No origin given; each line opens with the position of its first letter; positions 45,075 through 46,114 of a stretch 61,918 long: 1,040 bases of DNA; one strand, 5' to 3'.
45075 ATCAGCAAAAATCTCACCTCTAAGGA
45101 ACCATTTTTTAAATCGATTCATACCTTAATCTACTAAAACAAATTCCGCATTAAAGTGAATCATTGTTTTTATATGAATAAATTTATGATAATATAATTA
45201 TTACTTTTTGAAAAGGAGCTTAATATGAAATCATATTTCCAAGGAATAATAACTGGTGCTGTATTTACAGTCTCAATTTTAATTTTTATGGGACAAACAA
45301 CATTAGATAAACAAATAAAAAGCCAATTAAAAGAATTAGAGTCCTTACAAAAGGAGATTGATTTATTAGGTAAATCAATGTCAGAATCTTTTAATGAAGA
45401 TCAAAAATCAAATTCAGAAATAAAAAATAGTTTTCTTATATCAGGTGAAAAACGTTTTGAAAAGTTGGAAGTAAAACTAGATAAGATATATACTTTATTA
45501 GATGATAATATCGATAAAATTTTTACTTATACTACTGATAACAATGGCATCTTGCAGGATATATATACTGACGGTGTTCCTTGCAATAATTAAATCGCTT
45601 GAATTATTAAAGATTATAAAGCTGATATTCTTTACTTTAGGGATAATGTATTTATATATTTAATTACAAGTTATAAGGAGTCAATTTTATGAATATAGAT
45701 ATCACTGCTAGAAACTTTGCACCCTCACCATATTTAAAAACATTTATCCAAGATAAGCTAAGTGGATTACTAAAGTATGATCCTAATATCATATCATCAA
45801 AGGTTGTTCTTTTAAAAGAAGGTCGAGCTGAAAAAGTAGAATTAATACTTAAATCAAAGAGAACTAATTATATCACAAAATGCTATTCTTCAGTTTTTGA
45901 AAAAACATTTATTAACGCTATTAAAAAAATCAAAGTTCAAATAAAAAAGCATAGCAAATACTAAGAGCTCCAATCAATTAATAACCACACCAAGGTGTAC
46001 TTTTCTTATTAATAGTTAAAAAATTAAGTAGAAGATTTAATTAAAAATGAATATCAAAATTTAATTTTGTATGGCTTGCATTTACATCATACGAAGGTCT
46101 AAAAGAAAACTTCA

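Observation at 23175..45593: Five dispersed paralogs share an unusually conserved N-terminal M-x-x-Y-[FL]-x-G-[FI] hydrophobic anchor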

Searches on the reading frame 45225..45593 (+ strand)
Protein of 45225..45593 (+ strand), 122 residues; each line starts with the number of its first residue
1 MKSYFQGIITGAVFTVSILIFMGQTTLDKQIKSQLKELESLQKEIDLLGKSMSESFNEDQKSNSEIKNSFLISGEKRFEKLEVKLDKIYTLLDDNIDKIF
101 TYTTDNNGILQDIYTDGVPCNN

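Call 3: search_protein_families(library=pfam, proteins=[window:45225-45593:+], max_evalue=10)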
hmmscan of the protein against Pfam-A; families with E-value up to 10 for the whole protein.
window:45225-45593:+ (122 aa): 9 families
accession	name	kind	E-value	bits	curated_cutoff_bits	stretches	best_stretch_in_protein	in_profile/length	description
PF25437.1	BRWD1_N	-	0.0044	17.7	27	1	29-77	36-84/90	BRWD1-like, N-terminal domain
PF08695.16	Coa1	-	0.017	15.3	22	1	4-77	3-81/117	Cytochrome oxidase complex assembly protein 1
PF02403.27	Seryl_tRNA_N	-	0.037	14.7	28.2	1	26-94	33-99/108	Seryl-tRNA synthetase N-terminal domain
PF08702.15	Fib_alpha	-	0.046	14.3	29.9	1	29-96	38-101/143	Fibrinogen alpha/beta chain family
PF05549.16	Allexi_40kDa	-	0.056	13.4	26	1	22-98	74-147/271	Allexivirus 40kDa protein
PF11240.13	DUF3042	-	0.1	12.9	25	1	1-20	1-20/54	Protein of unknown function (DUF3042)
PF13314.11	DUF4083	-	0.25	11.7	25.4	1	77-93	39-55/57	Domain of unknown function (DUF4083)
PF04102.17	SlyX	-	0.46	11.6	30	1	26-62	21-57/67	SlyX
PF10372.14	CdaS_N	-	0.71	10.5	27.2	1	23-55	2-35/69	Diadenylate cyclase CdaS, N-terminal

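Call 4: search_protein_families(library=ncbifam, proteins=[window:45225-45593:+], max_evalue=10)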
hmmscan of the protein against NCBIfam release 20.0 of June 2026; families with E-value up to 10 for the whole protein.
window:45225-45593:+ (122 aa): 5 families
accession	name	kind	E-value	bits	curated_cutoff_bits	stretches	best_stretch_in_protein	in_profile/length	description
NF047516.1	LA_3659_fam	equivalog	0.0013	18.4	36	1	26-99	124-194/221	LA_3659 family protein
NF047514.1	SpiroCoCo_N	equivalog_domain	0.0013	18.4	75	1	26-99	124-194/221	SpiroCoCo family coiled-coil protein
NF041479.2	spor_membprot_YtrI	equivalog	0.0016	18.3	125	1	2-72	13-86/166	sporulation membrane protein YtrI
NF041014.1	pilin_ComGG_2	equivalog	0.03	14.9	40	1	7-84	6-76/101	competence type IV pilus minor pilin ComGG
TIGR02209.1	ftsL_broad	equivalog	0.086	12.8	42.45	1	20-50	29-59/85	cell division protein FtsL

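Call 49: search_protein_families(library=phrogs, proteins=[window:45225-45593:+], max_evalue=0.1)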
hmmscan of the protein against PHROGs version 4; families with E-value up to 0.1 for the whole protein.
window:45225-45593:+ (122 aa): 3 families
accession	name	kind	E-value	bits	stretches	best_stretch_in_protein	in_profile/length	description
phrog_1009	-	unknown function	0.0072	17.4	1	10-88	16-88/103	-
phrog_739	-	lysis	0.034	15.4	1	25-68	37-80/122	Rz-like spanin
phrog_10391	-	unknown function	0.039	14.1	1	31-90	128-187/403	-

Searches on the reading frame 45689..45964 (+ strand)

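Call 36: search_protein_families(library=pfam, proteins=[window:45689-45964:+], max_evalue=0.01)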
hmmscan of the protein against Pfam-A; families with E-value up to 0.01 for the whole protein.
window:45689-45964:+ (91 aa): 1 family
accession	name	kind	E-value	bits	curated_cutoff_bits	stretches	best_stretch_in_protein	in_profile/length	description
PF02482.25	Ribosomal_S30AE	-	5.2e-10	40.4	23.7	1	3-89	1-84/88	Sigma 54 modulation protein / S30EA ribosomal protein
